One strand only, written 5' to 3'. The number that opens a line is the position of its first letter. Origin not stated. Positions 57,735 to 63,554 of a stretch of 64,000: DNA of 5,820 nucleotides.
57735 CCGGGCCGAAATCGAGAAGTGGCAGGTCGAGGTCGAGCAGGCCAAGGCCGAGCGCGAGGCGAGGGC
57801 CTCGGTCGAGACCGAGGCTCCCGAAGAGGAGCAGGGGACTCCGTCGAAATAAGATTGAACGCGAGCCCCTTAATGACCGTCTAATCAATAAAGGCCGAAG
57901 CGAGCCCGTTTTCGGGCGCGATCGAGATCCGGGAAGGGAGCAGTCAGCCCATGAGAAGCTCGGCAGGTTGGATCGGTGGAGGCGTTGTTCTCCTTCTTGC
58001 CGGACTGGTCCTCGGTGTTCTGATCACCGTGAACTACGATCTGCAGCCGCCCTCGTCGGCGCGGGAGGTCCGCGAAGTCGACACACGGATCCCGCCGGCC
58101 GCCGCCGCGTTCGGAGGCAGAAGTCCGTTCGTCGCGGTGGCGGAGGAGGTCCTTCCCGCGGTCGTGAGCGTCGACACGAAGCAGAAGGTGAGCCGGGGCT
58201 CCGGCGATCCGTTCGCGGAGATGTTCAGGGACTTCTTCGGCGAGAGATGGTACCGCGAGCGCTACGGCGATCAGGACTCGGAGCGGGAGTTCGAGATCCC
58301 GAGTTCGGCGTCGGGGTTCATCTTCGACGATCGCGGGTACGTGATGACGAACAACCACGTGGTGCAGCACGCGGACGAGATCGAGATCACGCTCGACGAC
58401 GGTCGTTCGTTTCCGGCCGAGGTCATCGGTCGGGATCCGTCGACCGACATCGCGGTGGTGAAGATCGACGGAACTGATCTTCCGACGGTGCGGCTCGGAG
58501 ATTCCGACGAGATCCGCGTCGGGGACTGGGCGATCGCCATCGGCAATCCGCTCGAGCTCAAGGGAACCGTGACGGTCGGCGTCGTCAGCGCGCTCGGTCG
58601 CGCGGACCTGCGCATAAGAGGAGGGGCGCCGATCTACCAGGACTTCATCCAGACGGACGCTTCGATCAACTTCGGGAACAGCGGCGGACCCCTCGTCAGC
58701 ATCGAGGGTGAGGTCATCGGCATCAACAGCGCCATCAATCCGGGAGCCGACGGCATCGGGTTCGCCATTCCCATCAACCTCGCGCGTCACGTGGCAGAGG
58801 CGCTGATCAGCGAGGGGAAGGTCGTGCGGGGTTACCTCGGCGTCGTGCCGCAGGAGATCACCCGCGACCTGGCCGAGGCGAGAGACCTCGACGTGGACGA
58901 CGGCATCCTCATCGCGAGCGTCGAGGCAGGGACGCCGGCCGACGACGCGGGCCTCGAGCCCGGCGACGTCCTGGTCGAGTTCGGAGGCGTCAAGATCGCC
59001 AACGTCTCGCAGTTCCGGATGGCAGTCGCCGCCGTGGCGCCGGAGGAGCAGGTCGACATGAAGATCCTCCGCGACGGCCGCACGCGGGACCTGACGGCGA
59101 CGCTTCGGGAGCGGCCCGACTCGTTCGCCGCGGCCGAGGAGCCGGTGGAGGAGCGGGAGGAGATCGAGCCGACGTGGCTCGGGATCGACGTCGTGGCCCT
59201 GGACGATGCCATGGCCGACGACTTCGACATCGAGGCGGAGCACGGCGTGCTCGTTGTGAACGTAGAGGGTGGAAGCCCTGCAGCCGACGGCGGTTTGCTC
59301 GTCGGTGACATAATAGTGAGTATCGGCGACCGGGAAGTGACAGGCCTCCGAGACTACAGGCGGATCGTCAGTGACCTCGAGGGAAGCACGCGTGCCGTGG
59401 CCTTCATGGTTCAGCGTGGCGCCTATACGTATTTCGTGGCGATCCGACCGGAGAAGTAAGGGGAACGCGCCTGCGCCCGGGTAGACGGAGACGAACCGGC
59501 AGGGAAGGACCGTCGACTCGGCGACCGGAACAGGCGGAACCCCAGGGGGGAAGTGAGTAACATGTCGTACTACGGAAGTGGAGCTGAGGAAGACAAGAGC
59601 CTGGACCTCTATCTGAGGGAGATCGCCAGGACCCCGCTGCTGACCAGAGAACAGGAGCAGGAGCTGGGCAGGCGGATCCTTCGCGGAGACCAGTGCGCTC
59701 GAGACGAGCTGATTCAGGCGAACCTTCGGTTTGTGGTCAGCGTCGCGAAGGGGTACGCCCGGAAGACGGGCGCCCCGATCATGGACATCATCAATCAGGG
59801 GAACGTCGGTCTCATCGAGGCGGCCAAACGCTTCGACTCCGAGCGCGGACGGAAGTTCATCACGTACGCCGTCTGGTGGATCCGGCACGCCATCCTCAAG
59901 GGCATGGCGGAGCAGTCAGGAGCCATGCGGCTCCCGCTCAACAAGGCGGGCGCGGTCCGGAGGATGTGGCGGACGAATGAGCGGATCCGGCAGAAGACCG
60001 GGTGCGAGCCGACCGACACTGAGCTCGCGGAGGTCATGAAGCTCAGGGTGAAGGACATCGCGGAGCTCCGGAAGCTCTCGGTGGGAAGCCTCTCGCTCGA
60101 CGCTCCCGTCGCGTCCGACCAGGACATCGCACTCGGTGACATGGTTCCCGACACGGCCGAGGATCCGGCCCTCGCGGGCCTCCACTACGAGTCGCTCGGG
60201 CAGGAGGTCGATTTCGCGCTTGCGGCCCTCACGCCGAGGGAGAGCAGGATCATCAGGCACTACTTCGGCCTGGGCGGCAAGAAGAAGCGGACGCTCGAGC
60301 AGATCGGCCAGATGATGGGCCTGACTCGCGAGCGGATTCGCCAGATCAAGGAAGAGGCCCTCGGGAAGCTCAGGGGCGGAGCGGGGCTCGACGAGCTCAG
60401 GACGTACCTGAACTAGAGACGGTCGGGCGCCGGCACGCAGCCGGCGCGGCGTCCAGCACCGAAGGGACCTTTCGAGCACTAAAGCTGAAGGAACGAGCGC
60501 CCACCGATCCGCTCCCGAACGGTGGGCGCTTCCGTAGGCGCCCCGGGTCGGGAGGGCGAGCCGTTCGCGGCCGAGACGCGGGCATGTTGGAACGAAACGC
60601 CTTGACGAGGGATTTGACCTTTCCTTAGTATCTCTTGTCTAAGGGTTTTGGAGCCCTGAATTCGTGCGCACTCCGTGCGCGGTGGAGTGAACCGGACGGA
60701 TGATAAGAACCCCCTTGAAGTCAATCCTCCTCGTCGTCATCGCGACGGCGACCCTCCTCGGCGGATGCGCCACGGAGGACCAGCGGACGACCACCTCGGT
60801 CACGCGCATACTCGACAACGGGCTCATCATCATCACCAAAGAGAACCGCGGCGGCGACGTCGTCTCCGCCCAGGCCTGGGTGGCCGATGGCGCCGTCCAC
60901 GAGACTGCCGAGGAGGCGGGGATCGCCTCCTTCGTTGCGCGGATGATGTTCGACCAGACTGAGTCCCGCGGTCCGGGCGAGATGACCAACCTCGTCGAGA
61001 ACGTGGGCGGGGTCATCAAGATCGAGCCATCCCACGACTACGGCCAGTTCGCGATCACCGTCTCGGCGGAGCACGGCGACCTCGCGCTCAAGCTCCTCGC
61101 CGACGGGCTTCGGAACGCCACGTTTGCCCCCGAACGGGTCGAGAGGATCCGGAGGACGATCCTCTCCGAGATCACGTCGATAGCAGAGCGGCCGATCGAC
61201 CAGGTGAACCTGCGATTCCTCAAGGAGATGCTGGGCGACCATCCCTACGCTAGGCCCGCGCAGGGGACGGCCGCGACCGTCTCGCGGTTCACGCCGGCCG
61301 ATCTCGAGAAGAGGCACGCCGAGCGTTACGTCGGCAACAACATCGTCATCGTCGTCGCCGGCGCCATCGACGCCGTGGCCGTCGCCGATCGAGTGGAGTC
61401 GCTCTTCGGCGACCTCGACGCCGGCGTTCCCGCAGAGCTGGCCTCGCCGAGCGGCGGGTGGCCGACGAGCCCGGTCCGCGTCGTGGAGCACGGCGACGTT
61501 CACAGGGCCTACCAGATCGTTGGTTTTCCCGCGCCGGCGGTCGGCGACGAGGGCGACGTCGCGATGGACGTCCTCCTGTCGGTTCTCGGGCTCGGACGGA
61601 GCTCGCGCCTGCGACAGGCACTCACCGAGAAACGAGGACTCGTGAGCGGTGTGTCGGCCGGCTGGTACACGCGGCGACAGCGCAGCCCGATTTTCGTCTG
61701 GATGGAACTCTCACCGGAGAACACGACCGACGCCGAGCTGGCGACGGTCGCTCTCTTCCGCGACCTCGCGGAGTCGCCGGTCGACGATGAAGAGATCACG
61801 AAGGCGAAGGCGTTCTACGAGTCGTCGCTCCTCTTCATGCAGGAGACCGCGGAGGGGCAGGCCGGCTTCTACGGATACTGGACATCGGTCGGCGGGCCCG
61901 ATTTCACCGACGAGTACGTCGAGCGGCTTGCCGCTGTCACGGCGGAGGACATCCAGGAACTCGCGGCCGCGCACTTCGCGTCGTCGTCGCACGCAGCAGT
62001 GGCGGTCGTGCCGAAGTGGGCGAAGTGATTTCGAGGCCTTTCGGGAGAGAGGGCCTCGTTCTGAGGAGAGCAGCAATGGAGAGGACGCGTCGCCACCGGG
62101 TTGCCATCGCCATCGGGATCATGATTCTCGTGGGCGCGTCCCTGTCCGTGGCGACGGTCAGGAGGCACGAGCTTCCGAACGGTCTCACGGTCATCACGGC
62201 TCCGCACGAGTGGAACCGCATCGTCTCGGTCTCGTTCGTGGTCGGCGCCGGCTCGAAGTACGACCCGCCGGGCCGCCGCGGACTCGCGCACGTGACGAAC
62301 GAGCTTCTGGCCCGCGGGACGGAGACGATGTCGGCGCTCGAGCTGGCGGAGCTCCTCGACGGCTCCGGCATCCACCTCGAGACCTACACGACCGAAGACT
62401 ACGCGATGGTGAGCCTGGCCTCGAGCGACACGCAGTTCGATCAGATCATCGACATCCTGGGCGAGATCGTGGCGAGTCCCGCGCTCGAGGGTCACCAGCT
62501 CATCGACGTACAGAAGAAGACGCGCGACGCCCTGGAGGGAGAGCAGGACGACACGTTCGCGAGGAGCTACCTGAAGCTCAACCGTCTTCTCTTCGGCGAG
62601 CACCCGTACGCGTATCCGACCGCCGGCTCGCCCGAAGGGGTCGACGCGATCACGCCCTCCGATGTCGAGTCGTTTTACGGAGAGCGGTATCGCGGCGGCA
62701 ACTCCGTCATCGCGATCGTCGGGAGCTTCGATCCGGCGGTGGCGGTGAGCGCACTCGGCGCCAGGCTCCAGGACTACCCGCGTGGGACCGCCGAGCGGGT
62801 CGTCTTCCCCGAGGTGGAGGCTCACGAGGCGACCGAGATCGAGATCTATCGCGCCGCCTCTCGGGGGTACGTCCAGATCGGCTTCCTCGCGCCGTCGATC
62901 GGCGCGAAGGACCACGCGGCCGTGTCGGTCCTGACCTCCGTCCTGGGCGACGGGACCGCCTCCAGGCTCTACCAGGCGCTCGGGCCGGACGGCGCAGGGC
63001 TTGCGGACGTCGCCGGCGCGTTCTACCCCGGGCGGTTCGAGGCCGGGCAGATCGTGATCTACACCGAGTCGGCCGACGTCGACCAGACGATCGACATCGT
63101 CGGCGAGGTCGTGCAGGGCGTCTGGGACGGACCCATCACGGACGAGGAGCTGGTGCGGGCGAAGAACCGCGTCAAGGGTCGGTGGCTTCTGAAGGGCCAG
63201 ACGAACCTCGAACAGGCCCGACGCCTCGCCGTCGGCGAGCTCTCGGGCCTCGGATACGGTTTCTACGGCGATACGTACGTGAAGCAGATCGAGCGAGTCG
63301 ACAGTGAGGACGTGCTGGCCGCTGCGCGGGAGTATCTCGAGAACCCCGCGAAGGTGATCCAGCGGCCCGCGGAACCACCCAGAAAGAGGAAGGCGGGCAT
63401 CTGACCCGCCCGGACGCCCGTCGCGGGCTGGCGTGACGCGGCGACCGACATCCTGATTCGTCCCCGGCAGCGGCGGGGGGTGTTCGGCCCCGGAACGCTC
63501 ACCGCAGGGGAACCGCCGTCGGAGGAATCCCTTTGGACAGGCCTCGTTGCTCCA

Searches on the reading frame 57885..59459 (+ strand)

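Call 87: search_protein_families(library=pfam, proteins=[window:57885-59459:+], max_evalue=0.00001)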
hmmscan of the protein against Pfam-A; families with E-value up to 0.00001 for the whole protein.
window:57885-59459:+ (524 aa): 6 families
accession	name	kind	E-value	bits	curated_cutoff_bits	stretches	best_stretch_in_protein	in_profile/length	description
PF13365.12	Trypsin_2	-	1.4e-34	120.3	27.6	1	142-280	1-144/144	Trypsin-like peptidase domain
PF13180.12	PDZ_2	-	4.3e-25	88.3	27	2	316-407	1-80/80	PDZ domain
PF00089.32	Trypsin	-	5.1e-22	79.2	20.6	1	141-299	26-215/220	Trypsin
PF17820.7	PDZ_6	-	2.3e-20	72.5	27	2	343-396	2-54/54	PDZ domain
PF00595.29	PDZ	-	4.8e-18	65.8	23.2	2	315-395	9-81/81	PDZ domain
PF19805.5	DUF6288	-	4.3e-06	26.6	26.3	0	455-486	3-33/402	Family of unknown function (DUF6288)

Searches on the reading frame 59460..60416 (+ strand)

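Call 87: search_protein_families(library=pfam, proteins=[window:59460-60416:+], max_evalue=0.00001)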
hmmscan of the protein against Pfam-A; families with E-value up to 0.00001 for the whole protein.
window:59460-60416:+ (318 aa): 4 families
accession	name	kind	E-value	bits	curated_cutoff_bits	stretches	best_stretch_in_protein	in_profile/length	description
PF04542.20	Sigma70_r2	-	2.4e-16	59.7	24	1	84-149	1-65/71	Sigma-70 region 2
PF04545.22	Sigma70_r4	-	5.3e-16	58.3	24.1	1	253-305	1-49/50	Sigma-70, region 4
PF04539.22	Sigma70_r3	-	2.4e-15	56.8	25.3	1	171-237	8-75/78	Sigma-70 region 3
PF00140.25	Sigma70_r1_2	-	1.1e-13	51.3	22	1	47-78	2-33/34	Sigma-70 factor, region 1.2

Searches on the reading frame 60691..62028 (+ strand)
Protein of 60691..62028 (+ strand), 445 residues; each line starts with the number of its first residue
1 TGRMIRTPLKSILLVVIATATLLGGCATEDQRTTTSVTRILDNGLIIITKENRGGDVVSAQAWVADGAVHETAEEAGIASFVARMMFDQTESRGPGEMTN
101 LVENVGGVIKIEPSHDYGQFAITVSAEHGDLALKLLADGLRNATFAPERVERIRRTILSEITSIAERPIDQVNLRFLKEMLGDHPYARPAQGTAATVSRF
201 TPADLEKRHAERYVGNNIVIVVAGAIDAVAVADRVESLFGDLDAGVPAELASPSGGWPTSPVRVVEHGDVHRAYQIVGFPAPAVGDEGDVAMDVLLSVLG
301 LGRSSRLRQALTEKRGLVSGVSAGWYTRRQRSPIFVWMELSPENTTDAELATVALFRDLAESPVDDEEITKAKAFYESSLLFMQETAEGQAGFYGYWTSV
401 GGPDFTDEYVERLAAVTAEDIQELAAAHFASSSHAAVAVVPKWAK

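Call 87: search_protein_families(library=pfam, proteins=[window:60691-62028:+], max_evalue=0.00001)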
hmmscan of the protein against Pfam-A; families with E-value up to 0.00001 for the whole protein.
window:60691-62028:+ (445 aa): 2 families
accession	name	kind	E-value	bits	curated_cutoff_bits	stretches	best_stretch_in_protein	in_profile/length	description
PF05193.26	Peptidase_M16_C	-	8.8e-27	94.6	23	1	200-374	2-179/181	Peptidase M16 inactive domain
PF00675.25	Peptidase_M16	-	4.4e-18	66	22.3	1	47-190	2-145/149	Insulinase (Peptidase family M16)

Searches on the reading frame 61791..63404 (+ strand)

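Call 87: search_protein_families(library=pfam, proteins=[window:61791-63404:+], max_evalue=0.00001)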
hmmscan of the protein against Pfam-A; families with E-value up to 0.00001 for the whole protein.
window:61791-63404:+ (537 aa): 2 families
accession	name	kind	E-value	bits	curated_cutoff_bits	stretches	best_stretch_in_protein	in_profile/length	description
PF05193.26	Peptidase_M16_C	-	1.1e-21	78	23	1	287-460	2-180/181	Peptidase M16 inactive domain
PF00675.25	Peptidase_M16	-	2e-16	60.7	22.3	1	136-249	4-120/149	Insulinase (Peptidase family M16)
